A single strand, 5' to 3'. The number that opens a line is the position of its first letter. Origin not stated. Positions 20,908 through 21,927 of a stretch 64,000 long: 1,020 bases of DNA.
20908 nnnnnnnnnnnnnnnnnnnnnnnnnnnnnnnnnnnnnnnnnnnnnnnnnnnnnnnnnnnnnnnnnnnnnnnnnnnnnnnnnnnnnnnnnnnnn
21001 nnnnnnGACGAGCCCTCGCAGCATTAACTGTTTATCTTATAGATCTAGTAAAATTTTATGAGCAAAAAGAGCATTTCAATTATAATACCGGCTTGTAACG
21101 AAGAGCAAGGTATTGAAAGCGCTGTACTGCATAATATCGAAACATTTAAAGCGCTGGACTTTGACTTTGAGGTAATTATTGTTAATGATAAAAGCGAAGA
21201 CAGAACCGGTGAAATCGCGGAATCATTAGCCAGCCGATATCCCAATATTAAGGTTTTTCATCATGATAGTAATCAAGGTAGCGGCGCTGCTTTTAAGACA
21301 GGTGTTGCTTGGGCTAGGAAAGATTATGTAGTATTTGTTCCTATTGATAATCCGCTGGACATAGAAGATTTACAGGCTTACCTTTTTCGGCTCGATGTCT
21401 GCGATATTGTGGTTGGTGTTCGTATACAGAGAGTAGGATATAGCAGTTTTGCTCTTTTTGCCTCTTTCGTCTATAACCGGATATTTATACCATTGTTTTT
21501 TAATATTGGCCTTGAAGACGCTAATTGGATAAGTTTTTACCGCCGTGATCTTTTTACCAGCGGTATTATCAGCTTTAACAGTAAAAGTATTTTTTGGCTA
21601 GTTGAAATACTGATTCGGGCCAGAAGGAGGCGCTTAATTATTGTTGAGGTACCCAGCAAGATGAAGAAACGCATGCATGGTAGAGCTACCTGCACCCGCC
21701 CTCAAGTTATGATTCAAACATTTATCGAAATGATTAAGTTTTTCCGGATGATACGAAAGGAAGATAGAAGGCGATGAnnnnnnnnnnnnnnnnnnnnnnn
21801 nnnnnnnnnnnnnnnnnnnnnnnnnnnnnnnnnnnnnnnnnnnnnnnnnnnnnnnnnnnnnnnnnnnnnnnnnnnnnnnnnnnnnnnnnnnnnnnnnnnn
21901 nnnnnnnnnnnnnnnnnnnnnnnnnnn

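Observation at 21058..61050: Three DPM1/GtrB-like GT2s matched by three large GT-C-like membrane proteins: possible extracytoplasmic Und-P-sugar-dependent glycan decoration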

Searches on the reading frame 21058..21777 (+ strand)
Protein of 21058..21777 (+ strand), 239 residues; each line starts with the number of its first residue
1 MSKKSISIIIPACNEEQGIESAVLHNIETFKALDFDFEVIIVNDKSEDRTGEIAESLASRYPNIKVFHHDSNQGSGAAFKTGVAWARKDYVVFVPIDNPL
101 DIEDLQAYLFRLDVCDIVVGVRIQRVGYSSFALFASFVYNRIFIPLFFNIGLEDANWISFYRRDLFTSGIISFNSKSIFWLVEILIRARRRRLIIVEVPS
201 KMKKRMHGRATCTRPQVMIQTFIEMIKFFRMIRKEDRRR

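Call 3: search_protein_families(library=pfam, proteins=[window:21058-21777:+], max_evalue=0.01)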
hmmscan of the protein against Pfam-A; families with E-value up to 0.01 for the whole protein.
window:21058-21777:+ (239 aa): 5 families
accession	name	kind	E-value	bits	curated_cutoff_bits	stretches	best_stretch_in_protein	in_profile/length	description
PF00535.33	Glycos_transf_2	-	2.5e-24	86.5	23.3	1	7-136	1-129/168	Glycosyl transferase family 2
PF10111.15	Glyco_tranf_2_2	-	5.9e-06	26.4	27.3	1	7-100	1-94/276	Glycosyltransferase like family 2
PF12804.13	NTP_transf_3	-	4.1e-05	24.2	27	1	24-122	28-123/160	MobA-like NTP transferase domain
PF13641.12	Glyco_tranf_2_3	-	0.0012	19.3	27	1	6-94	3-93/230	Glycosyltransferase like family 2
PF13704.12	Glyco_tranf_2_4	-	0.0073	17.2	27.5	0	30-104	14-88/98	Glycosyl transferase family 2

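Call 9: search_protein_families(library=ncbifam, proteins=[window:21058-21777:+], max_evalue=0.01)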
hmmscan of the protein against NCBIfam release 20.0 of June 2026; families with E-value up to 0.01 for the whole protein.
window:21058-21777:+ (239 aa): 21 families
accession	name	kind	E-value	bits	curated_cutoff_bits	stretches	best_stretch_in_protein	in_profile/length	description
NF007482.0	PRK10073.1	equivalog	3.9e-18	65.6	423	1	2-101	4-99/334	glycosyltransferase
TIGR03937.1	PgaC_IcaA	equivalog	2.2e-17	63.1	422.3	1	4-103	45-141/407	poly-beta-1,6-N-acetyl-D-glucosamine synthase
NF058614.1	PPMAGASynPpgS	equivalog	1e-10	41.5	370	1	7-125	3-116/226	polyprenyl-phospho-N-acetylgalactosaminyl synthase PpgS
TIGR04283.1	glyco_like_mftF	equivalog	1.4e-10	41.2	182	1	6-100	1-85/221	TIGR04283 family arsenosugar biosynthesis glycosyltransferase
TIGR04182.1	glyco_TIGR04182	equivalog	3.7e-10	39.7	325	1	6-215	2-203/293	S-layer glycoprotein N-glycosyltransferase AglJ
NF047683.1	TeichurnBiosyTuaG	equivalog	4.2e-10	39.7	400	1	3-106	5-105/252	teichuronic acid biosynthesis protein TuaG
NF041875.1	EPS_EpsD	equivalog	1.3e-09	37.9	370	1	6-97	1-89/325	exopolysaccharide biosynthesis glycosyltransferase EpsD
NF047588.1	GlcsyltransPgfSStrep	equivalog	1.3e-09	37.7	500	1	6-139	3-138/308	glycosyltransferase PgfS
TIGR03965.1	mycofact_glyco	equivalog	2.1e-09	36.8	280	1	3-97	73-164/467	mycofactocin biosynthesis glycosyltransferase MftF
NF010496.0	PRK13915.1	equivalog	3.8e-09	36.1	262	1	3-97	30-126/307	glucosyl-3-phosphoglycerate synthase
NF007986.1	PRK10714.1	equivalog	1.7e-08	33.9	529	1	4-198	6-198/316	undecaprenyl-phosphate 4-deoxy-4-formamido-L-arabinose transferase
TIGR03469.1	HpnB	hypoth_equivalog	5.3e-07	29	379.25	1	5-65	45-103/386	hopene-associated glycosyltransferase HpnB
NF038302.1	EPS_HpsE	equivalog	1.3e-06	27.6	300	1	6-99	3-98/307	hormogonium polysaccharide biosynthesis glycosyltransferase HpsE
TIGR03111.1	glyc2_xrt_Gpos1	hypoth_equivalog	2.9e-06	26.4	363.95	1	5-111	50-155/439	TIGR03111 family XrtG-associated glycosyltransferase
NF041391.1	DPhHxTase_Halo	equivalog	2.9e-06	26.4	375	1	12-129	3-121/213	dolichyl-phosphate hexose transferase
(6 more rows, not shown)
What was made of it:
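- Their scores are far below every equivalog cut-off, and for 21058 the top NCBIfam hits are N-terminal matches to generic GT2s (call 9).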

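Call 13: search_solved_structures(query=window:21058-21777:+, max_evalue=0.001)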
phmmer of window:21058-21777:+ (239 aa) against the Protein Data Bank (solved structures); distinct sequences matched with E-value up to 0.001: 17.
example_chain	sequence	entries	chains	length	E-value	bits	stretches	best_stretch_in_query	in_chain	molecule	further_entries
3bcv_A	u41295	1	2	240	8.5e-11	45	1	5-111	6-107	Putative glycosyltransferase protein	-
5mlz_A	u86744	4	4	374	1e-09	41.5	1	5-210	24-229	Dolichol monophosphate mannose synthase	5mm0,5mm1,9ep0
5hea_A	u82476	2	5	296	2e-07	34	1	5-112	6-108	Putative glycosyltransferase (GalT1)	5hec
5ekp_C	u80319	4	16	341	3.4e-07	33.2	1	6-135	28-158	Uncharacterized glycosyltransferase sll0501 | Glycosyltransferase sll0501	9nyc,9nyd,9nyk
5eke_A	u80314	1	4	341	3.4e-07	33.2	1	6-135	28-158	Uncharacterized glycosyltransferase sll0501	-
9nye_A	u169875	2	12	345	3.5e-07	33.2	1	6-135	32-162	Glycosyltransferase sll0501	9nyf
8vh7_A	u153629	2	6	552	7.7e-07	32.1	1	5-101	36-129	Heparosan synthase B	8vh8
8viw_A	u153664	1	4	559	7.9e-07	32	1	5-101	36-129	Heparosan synthase B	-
9hwj_A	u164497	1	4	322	1e-06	31.7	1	4-208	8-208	Undecaprenyl-phosphate 4-deoxy-4-formamido-L-arabinose transferase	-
2z87_A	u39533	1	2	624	2.8e-06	30.2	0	6-108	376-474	Chondroitin synthase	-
2z86_A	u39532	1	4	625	2.8e-06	30.2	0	6-108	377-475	Chondroitin synthase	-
6p61_A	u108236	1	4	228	2.8e-06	30.2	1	5-101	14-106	Glycosyltransferase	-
9jma_A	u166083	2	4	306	9.6e-06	28.5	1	6-133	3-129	GalNAc(5)-diNAcBac-PP-undecaprenol beta-1,3-glucosyltransferase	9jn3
9bhc_C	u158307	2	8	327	2e-05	27.5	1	4-191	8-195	Undecaprenyl-phosphate 4-deoxy-4-formamido-L-arabinose transferase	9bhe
5tz8_A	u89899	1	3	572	2e-05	27.4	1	6-107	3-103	Glycosyl transferase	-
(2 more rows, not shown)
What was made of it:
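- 21058..21777 (+): Small TM-less DPM1-like GT2 (239 aa). Proposed polyprenyl-phosphate sugar synthase of module A. Aligns over its full length with PfDPMS (5-210 to 24-229) and ArnC (call 13).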

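Call 46: search_solved_structures(query=A3, max_evalue=0.00001, show_alignments=4)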
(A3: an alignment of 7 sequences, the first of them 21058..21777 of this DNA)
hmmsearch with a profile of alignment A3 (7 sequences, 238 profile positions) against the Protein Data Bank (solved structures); distinct sequences matched with E-value up to 0.00001: 32.
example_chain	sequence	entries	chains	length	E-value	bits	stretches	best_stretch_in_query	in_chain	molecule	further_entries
5mlz_A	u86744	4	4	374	1.3e-33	119.6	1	3-229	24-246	Dolichol monophosphate mannose synthase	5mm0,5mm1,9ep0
5eke_A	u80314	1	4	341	2.9e-27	98.9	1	3-175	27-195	Uncharacterized glycosyltransferase sll0501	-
5ekp_C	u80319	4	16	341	2.9e-27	98.9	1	3-175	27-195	Uncharacterized glycosyltransferase sll0501 | Glycosyltransferase sll0501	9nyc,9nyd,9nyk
9nye_A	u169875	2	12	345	3e-27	98.8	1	3-175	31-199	Glycosyltransferase sll0501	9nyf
2z87_A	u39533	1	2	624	7.5e-27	97.5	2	3-140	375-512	Chondroitin synthase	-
2z86_A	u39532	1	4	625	7.5e-27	97.5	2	3-140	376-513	Chondroitin synthase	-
9hwj_A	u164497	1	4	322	1.5e-25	93.2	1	2-228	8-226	Undecaprenyl-phosphate 4-deoxy-4-formamido-L-arabinose transferase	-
3bcv_A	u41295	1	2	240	5.3e-25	91.4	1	2-119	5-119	Putative glycosyltransferase protein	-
9bhc_C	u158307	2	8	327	5.6e-24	88.1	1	2-228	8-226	Undecaprenyl-phosphate 4-deoxy-4-formamido-L-arabinose transferase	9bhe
8vxh_A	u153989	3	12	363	7.6e-24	87.7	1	2-228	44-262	Undecaprenyl-phosphate 4-deoxy-4-formamido-L-arabinose transferase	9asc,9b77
5hea_A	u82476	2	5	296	9.7e-19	71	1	2-118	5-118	Putative glycosyltransferase (GalT1)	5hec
6p61_A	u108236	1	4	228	3.8e-16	62.4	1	2-113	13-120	Glycosyltransferase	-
5tze_C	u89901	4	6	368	5e-16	62.1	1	3-113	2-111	Glycosyl transferase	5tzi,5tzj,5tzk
5tz8_A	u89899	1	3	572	7.2e-16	61.6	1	3-112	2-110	Glycosyl transferase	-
8vh7_A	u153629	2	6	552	4.5e-14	55.7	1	3-109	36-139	Heparosan synthase B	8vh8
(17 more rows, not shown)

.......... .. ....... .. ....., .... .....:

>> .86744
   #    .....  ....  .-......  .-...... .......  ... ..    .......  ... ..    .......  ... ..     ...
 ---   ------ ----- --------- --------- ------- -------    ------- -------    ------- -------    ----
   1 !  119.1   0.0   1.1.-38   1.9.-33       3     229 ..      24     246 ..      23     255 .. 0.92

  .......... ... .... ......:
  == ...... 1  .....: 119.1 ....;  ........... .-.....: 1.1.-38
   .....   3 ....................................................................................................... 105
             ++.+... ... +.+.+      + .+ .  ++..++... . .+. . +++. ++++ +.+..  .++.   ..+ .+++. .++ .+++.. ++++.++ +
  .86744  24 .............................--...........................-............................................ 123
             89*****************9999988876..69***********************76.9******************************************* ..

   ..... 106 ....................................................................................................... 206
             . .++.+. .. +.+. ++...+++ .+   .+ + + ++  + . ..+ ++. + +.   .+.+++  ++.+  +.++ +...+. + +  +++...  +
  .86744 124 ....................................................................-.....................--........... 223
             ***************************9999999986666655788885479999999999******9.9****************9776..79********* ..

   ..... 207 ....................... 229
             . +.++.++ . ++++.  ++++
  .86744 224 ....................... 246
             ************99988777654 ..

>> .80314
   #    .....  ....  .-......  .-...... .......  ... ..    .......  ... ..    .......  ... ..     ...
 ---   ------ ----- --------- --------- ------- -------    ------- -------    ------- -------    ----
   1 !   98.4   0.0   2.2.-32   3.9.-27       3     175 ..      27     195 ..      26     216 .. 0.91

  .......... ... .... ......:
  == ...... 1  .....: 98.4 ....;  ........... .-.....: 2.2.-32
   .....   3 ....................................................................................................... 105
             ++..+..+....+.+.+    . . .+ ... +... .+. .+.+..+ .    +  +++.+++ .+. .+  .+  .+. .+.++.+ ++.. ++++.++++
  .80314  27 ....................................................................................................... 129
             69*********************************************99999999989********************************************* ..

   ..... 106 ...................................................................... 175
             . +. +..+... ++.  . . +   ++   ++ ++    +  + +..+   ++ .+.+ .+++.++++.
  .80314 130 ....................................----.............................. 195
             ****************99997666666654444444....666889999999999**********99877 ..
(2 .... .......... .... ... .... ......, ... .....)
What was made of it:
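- On DPM1/GtrB/ArnC-type polyprenyl-phosphate glycosyltransferases (GT2): The profile aligns to PfDPMS 24-246 (E 1.3e-33) and to ArnC 8-226 (call 46).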
